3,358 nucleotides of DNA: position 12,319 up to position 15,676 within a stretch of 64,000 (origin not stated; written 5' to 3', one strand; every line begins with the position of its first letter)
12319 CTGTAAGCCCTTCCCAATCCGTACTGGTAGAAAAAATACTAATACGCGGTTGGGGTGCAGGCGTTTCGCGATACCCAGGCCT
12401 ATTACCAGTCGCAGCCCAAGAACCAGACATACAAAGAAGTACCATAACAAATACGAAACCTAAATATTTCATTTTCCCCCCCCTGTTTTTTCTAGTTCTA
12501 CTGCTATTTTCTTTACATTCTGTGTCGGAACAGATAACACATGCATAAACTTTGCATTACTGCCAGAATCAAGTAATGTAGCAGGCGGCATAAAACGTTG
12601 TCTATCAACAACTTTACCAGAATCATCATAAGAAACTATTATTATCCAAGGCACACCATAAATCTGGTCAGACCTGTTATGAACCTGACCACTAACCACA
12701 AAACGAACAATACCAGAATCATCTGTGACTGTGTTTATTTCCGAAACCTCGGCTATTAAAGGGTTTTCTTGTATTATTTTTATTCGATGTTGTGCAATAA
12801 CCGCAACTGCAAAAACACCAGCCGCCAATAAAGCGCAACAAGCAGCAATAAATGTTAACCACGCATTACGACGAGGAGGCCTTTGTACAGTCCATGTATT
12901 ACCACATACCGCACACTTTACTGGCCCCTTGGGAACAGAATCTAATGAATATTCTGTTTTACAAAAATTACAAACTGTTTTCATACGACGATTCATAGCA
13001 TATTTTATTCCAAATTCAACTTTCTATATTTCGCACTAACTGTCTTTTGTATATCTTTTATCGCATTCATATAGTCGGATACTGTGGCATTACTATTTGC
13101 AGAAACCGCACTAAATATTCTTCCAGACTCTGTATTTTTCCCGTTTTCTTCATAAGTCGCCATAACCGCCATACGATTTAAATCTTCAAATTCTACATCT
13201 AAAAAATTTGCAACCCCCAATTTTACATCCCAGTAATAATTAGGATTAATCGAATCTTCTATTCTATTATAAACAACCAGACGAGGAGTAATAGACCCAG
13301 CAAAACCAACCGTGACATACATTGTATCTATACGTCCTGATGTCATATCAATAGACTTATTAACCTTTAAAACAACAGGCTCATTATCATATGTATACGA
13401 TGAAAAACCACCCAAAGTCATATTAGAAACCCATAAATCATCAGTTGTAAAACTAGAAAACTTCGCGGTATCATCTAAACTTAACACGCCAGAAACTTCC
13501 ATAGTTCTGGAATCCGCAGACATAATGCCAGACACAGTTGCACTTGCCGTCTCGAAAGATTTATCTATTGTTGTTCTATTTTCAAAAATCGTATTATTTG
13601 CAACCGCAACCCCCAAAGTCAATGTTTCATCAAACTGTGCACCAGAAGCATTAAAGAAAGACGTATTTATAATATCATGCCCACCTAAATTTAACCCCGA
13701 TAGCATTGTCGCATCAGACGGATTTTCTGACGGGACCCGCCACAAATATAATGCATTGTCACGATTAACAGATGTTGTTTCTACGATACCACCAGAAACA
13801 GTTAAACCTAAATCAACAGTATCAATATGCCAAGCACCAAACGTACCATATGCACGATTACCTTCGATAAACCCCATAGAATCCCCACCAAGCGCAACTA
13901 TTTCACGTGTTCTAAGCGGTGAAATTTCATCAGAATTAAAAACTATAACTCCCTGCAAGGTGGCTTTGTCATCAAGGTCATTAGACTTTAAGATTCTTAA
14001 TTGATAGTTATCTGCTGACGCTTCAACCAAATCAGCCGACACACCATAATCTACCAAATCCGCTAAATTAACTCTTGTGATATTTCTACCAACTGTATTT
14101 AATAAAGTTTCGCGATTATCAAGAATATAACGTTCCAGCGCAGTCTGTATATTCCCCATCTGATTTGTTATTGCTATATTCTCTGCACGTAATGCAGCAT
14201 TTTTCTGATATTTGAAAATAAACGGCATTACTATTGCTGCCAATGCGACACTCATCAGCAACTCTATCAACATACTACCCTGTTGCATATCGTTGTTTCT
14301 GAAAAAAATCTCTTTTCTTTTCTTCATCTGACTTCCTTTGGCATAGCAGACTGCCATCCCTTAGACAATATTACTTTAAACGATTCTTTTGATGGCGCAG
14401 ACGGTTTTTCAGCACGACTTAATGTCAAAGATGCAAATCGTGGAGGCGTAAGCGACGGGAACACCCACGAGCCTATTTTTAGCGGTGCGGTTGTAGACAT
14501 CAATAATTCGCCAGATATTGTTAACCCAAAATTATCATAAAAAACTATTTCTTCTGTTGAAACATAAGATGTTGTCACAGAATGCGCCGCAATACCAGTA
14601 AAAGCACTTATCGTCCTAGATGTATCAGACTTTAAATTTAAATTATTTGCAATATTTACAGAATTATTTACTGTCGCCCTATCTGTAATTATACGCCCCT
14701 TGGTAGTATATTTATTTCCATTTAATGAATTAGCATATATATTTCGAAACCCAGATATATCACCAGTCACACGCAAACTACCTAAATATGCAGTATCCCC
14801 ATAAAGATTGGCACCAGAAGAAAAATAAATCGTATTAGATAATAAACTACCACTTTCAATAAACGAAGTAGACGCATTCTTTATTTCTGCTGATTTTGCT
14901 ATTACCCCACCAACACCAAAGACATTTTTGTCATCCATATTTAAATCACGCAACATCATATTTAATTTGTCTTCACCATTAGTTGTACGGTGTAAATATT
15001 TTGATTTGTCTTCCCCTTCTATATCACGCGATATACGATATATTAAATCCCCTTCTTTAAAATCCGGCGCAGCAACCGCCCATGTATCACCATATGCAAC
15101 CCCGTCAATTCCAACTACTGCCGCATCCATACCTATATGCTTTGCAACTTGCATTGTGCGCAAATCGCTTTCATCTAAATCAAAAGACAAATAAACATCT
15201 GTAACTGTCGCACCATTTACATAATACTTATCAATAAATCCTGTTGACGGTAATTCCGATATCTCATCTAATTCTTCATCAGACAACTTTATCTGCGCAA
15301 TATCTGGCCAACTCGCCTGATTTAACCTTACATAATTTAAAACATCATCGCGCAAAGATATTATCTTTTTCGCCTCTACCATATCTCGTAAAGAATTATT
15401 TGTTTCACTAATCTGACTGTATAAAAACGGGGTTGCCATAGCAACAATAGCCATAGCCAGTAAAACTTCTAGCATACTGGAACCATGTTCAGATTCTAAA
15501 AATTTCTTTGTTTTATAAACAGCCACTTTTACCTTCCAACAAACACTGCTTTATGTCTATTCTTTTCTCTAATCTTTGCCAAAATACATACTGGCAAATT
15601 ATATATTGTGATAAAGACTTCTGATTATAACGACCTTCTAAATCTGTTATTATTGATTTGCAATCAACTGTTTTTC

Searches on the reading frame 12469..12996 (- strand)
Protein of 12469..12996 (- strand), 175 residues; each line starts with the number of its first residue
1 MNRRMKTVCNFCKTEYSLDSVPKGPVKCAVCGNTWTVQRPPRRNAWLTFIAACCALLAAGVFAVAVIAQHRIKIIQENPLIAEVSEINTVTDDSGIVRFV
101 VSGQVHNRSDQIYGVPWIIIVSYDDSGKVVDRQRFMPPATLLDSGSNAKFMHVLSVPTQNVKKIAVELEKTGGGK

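Call 3: search_protein_families(library=pfam, proteins=[window:12469-12996:-], max_evalue=1)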
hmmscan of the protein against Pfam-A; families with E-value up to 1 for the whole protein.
window:12469-12996:- (175 aa): 5 families
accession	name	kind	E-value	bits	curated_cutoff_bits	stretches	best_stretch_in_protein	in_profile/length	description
PF13717.11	Zn_ribbon_4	-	9.6e-05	22.7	30.3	1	5-36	1-36/36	zinc-ribbon domain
PF11906.13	DUF3426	-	0.00077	20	27.7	1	86-151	68-116/147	Protein of unknown function (DUF3426)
PF05191.20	ADK_lid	-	0.079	13.3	26.6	1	8-40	3-35/36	Adenylate kinase, active site lid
PF13719.11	Zn_ribbon_5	-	0.079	13.2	29.3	1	5-36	1-36/37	zinc-ribbon domain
PF11238.13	DUF3039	-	0.55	10.5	22.7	1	27-43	26-42/56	Protein of unknown function (DUF3039)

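Call 4: search_protein_families(library=ncbifam, proteins=[window:12469-12996:-], max_evalue=1)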
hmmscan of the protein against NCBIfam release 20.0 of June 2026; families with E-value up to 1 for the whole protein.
window:12469-12996:- (175 aa): 8 families
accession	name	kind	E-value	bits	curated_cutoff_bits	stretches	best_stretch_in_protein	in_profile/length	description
NF038353.1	FxLYD_dom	domain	8.7e-06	25.5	23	1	99-165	4-68/71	FxLYD domain-containing protein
TIGR02098.1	MJ0042_CXXC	domain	0.0058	16.3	20.9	1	5-37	1-37/38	MJ0042-type zinc finger domain-containing protein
NF052375.1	antisigma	equivalog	0.014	15.4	100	1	38-84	76-120/217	anti-sigma factor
NF011268.0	PRK14675.1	equivalog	0.025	14.5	180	1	62-124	19-77/127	hypothetical protein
NF001629.0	PRK00415.1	equivalog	0.047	13.2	70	1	6-34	14-42/62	30S ribosomal protein S27e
NF041259.1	mono_DmmA_fam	domain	0.057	13.7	60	1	5-38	50-83/101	dimethylamine monooxygenase subunit DmmA family protein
NF038083.1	CU044_5270_fam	subfamily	0.13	12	100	1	38-69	23-54/284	CU044_5270 family protein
NF009145.0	PRK12496.1-2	equivalog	0.46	10.1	223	1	5-36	132-160/167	hypothetical protein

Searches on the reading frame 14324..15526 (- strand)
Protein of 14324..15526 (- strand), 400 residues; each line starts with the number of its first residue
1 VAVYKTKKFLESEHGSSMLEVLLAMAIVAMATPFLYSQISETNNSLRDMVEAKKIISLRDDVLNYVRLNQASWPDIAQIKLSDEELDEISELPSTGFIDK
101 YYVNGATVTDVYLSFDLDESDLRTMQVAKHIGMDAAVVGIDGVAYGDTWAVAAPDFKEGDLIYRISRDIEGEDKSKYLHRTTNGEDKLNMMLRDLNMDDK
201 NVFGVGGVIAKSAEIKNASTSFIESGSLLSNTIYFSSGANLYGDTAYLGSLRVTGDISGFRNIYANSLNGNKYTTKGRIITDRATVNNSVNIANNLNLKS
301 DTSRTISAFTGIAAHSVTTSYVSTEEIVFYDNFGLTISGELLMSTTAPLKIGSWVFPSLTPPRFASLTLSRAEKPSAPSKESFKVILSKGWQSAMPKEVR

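Call 3: search_protein_families(library=pfam, proteins=[window:14324-15526:-], max_evalue=1)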
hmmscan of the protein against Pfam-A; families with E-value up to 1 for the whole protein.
window:14324-15526:- (400 aa): 3 families
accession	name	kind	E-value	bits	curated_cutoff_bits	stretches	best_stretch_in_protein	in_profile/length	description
PF04172.21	LrgB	-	0.057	13.2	25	1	14-48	46-79/214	LrgB-like family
PF23533.1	Microp_apicomplexa_19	-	0.058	14.2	27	1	4-31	28-55/95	Apicomplexa microprotein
PF07963.17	N_methyl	-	0.061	13.4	21.2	1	13-31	4-22/27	Prokaryotic N-terminal methylation motif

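Call 4: search_protein_families(library=ncbifam, proteins=[window:14324-15526:-], max_evalue=1)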
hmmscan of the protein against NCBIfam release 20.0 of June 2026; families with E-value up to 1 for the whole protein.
window:14324-15526:- (400 aa): 2 families
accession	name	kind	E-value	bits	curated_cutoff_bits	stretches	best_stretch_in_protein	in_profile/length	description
TIGR01707.1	gspI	equivalog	0.007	16.8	44.35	1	16-53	2-39/101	type II secretion system minor pseudopilin GspI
NF041013.1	T4P_ComGE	equivalog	0.096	12.8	49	1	15-43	5-33/83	competence type IV pilus minor pilin ComGE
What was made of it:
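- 14324..15526 (-): Giant pilin-like gene, 400 aa, 15-residue leader, G|SSMLE. Weak GspI and N_methyl hits at the N-terminus only (calls 3, 4).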

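Call 55: search_solved_structures(query=window:14324-15526:-, max_evalue=10)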
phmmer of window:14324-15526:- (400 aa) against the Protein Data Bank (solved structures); distinct sequences matched with E-value up to 10: 3.
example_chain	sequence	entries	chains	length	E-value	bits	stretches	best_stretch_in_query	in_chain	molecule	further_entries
3jcm_c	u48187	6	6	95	1.3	11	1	47-122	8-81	U6 snRNA-associated Sm-like protein LSm2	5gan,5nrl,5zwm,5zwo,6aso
5vsu_B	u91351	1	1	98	1.3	10.9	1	47-122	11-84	U6 snRNA-associated Sm-like protein LSm2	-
2ojl_A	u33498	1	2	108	2.5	10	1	70-142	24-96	Hypothetical protein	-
